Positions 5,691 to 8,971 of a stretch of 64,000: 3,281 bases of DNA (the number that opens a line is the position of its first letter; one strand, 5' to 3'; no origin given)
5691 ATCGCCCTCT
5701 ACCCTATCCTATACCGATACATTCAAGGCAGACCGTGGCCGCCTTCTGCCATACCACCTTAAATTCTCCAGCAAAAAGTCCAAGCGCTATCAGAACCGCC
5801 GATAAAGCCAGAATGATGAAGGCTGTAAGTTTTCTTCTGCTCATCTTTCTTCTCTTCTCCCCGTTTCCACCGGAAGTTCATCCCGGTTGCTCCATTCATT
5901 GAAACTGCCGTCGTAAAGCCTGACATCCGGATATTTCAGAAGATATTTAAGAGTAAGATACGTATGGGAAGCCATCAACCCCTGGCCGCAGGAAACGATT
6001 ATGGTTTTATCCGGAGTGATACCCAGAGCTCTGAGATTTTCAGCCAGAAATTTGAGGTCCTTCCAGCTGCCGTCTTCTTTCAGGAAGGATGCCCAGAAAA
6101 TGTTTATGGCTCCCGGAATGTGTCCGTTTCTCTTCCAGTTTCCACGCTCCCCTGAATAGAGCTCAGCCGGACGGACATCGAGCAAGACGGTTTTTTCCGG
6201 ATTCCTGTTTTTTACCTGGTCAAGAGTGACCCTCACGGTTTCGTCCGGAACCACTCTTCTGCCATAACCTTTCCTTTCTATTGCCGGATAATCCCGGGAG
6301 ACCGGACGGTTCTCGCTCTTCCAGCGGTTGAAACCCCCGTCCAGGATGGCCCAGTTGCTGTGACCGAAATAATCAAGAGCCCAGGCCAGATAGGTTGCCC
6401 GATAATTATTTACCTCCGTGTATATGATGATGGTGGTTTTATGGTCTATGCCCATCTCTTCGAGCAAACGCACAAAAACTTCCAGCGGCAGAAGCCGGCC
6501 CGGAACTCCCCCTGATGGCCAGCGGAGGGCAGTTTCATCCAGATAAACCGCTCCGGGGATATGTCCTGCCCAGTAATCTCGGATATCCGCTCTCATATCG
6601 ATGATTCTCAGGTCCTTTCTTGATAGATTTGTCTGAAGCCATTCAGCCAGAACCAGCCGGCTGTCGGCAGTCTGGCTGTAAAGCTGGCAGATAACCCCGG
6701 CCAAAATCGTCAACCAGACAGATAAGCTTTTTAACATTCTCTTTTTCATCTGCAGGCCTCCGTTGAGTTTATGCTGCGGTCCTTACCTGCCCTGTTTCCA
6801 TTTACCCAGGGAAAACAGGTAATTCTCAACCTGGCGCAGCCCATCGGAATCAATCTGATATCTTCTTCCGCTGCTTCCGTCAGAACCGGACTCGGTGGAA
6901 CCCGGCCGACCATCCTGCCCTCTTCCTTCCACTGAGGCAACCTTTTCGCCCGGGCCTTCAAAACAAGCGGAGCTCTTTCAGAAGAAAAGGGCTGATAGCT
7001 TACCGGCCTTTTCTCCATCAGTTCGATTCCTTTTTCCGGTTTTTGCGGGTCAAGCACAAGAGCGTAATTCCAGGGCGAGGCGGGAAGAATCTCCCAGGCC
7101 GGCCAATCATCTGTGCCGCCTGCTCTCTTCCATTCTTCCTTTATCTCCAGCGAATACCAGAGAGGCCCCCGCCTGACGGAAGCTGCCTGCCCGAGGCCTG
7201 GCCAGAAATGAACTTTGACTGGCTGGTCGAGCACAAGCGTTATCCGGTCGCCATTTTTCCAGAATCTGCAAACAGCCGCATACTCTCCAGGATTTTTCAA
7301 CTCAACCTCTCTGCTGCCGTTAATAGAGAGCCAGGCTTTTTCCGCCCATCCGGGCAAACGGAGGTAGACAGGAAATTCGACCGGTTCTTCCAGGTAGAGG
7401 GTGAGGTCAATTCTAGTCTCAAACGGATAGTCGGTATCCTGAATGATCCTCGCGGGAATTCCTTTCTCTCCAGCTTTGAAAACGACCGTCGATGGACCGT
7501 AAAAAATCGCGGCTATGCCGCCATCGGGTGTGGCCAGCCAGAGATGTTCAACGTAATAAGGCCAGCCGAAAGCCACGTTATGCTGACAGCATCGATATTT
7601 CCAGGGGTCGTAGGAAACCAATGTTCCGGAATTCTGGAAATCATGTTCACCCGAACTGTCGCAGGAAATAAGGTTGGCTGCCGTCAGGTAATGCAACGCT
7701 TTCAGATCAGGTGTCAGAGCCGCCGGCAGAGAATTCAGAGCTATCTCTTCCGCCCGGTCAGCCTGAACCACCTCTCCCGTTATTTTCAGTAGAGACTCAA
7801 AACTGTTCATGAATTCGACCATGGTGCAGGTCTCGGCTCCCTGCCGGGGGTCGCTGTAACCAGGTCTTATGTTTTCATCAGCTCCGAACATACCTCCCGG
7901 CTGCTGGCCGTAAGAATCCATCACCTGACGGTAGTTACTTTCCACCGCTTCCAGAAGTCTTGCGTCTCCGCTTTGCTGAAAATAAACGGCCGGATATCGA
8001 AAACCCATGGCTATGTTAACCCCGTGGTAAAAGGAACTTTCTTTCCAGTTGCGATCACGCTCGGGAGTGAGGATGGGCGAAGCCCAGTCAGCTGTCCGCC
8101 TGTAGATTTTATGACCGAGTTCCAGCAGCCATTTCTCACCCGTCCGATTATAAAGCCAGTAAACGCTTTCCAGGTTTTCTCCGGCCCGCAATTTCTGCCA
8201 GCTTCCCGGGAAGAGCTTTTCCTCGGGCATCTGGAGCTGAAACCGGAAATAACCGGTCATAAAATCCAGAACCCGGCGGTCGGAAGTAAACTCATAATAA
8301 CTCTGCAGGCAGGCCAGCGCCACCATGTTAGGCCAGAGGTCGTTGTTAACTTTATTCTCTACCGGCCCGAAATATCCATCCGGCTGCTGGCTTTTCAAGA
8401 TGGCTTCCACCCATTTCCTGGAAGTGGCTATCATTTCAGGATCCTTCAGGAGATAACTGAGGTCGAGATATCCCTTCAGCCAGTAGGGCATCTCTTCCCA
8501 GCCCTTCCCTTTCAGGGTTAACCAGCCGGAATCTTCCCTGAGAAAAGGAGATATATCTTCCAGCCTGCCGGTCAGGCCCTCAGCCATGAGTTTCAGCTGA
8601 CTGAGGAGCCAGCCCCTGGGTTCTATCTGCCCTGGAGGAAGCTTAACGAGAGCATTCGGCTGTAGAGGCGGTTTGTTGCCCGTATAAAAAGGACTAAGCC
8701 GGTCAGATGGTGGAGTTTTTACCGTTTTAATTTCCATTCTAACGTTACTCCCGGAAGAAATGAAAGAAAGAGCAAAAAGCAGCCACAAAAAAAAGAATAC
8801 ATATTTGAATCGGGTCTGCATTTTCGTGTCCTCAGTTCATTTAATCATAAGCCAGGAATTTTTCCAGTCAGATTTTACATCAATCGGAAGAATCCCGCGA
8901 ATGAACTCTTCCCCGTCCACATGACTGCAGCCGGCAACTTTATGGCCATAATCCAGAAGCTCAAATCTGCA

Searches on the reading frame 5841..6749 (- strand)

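Call 60: search_protein_families(library=pfam, proteins=[window:5841-6749:-], max_evalue=0.0001)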
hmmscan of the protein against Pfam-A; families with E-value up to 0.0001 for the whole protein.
window:5841-6749:- (302 aa): 1 family
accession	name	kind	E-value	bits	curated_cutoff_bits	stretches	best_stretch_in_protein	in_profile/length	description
PF00581.25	Rhodanese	-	3.6e-35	120.9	22.2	2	177-288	3-101/102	Rhodanese-like domain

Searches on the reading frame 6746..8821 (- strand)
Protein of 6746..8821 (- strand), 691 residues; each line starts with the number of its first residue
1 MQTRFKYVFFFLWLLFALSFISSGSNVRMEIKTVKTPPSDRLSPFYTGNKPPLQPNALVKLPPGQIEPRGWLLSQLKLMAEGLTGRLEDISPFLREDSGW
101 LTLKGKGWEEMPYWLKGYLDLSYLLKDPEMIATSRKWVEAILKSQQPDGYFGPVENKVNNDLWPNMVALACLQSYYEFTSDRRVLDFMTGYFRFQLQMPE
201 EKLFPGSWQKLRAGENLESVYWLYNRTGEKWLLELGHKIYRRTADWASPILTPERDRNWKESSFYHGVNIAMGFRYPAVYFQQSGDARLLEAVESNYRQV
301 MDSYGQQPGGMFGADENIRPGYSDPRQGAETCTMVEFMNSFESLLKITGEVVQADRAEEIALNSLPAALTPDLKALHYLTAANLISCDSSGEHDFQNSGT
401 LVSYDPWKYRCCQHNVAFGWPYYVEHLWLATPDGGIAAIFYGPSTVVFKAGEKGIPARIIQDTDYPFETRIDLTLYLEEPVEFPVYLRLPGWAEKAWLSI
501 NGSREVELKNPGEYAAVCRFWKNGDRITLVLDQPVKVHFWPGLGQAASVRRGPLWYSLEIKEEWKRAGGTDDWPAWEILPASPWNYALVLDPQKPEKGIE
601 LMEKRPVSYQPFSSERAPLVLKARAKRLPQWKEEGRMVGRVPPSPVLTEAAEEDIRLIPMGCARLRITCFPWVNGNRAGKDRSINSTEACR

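Call 60: search_protein_families(library=pfam, proteins=[window:6746-8821:-], max_evalue=0.0001)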
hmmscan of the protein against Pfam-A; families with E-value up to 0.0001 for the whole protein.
window:6746-8821:- (691 aa): 2 families
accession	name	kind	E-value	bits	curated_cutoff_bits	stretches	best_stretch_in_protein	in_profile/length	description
PF07944.18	Beta-AFase-like_GH127_cat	-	9.5e-38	130.6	24.9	1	112-423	61-374/376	Beta-L-arabinofuranosidase, GH127 catalytic domain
PF20736.2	Glyco_hydro127M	-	4.6e-19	68.8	24.2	1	436-532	2-94/95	Beta-L-arabinofuranosidase, GH127 middle domain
